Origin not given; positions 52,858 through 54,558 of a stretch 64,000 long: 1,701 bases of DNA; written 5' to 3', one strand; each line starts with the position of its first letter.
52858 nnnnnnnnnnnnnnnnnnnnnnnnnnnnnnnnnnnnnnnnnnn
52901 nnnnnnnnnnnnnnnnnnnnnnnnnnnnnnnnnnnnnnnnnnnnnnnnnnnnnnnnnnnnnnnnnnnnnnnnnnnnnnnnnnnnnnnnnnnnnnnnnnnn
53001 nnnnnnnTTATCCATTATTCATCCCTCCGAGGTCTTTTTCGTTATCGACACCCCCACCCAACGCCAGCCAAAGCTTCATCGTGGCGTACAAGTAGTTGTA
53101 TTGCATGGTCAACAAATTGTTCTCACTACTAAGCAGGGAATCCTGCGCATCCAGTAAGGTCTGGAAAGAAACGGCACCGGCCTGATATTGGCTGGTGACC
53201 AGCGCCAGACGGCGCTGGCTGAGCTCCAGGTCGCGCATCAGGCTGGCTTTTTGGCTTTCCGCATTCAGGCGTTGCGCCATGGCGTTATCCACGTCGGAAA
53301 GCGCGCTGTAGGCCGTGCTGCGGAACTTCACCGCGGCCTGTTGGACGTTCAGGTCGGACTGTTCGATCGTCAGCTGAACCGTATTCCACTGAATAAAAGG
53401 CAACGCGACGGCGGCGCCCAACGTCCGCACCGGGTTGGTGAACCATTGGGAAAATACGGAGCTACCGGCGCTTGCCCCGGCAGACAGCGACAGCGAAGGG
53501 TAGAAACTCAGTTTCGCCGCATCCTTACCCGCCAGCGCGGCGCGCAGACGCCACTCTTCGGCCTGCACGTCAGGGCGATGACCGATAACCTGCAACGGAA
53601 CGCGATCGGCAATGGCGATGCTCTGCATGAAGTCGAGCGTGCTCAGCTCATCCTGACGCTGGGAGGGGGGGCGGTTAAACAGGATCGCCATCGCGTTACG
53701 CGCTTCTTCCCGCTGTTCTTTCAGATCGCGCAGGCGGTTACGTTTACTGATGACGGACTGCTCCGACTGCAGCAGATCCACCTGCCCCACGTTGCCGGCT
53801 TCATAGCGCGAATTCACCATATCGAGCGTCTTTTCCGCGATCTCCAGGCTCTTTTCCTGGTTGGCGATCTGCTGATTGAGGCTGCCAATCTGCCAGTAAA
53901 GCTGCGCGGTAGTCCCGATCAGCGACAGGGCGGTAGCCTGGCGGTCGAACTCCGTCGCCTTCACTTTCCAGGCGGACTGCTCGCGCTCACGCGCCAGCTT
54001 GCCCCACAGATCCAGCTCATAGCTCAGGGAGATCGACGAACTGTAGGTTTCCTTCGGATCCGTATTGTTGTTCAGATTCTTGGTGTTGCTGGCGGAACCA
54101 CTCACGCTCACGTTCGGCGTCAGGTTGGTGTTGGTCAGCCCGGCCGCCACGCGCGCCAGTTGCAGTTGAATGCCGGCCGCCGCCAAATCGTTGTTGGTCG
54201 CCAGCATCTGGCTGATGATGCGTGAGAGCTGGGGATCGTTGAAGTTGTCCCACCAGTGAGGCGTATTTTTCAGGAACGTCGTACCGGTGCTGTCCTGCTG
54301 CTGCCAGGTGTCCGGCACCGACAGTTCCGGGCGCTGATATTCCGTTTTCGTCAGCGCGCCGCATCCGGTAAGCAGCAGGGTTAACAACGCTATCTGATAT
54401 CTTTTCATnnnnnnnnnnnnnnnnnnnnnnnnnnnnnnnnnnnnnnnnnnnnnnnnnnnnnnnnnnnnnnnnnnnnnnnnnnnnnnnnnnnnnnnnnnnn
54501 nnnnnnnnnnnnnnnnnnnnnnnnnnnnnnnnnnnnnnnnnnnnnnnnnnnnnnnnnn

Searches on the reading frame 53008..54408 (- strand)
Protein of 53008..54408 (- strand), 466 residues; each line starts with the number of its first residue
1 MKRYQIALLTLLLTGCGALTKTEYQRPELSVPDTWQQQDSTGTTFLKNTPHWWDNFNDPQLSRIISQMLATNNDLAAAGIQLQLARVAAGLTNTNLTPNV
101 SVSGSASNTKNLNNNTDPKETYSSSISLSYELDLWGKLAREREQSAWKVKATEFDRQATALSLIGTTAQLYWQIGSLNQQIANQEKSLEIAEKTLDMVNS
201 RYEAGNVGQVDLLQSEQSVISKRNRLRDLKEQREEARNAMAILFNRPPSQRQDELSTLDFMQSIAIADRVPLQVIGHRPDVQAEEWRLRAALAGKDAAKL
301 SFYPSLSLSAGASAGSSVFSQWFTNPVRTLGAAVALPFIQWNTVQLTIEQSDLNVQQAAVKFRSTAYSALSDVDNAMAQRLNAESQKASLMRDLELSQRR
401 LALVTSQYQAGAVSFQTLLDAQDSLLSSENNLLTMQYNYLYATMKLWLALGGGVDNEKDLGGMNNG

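Call 5: search_protein_families(library=pfam, proteins=[window:53008-54408:-], max_evalue=0.01)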
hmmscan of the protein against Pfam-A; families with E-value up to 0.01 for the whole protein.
window:53008-54408:- (466 aa): 1 family
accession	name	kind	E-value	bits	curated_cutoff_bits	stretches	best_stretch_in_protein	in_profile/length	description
PF02321.23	OEP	-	4.2e-46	157.5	22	2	62-244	2-186/187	Outer membrane efflux protein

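Call 6: search_protein_families(library=ncbifam, proteins=[window:53008-54408:-], max_evalue=0.01)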
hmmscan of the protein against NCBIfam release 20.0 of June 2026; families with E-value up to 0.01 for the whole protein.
window:53008-54408:- (466 aa): 11 families
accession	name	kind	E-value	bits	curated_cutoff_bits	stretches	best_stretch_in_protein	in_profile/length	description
TIGR01845.1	outer_NodT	subfamily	3.9e-76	256.7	210.05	1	8-453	2-460/460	efflux transporter outer membrane subunit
NF047721.1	ToxDrgExpTdeA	equivalog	5.4e-61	206.9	550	1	8-452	12-451/455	toxin/drug exporter TdeA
NF033143.1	efflux_OM_AdeK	equivalog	1.7e-50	172.1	900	1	6-456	13-464/480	multidrug efflux RND transporter AdeIJK outer membrane channel subunit AdeK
NF007347.1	PRK09837.1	subfamily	6e-50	170.5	598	1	9-453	11-458/461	Cu(I)/Ag(I) efflux RND transporter outer membrane protein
NF033142.1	efflux_OM_AdeC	exception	1.3e-39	136.1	975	1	31-455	37-463/465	multidrug efflux RND transporter AdeABC outer membrane channel subunit AdeC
NF008524.1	PRK11459.1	equivalog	1.4e-24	86.8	650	1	9-454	15-476/478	multidrug resistance outer membrane protein MdtQ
TIGR01844.1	type_I_sec_TolC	subfamily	1.6e-23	83.4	225.15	1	61-451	5-398/414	TolC family outer membrane protein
NF007390.0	PRK09915.1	equivalog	7.6e-20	71.1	597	1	8-455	16-480/488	MdtP family multidrug efflux transporter outer membrane subunit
TIGR01843.1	type_I_hlyD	subfamily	4.5e-07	29.2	208.65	2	140-241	125-226/422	HlyD family type I secretion periplasmic adaptor subunit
NF045679.1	DiMtlExpIhpA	equivalog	9.1e-05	21.3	650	1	61-429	33-391/424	divalent metal ion exporter subunit IhpA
NF052390.1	efflux_OMP_AbuO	equivalog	0.00035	19.4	700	1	344-464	324-442/447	multidrug efflux outer membrane protein AbuO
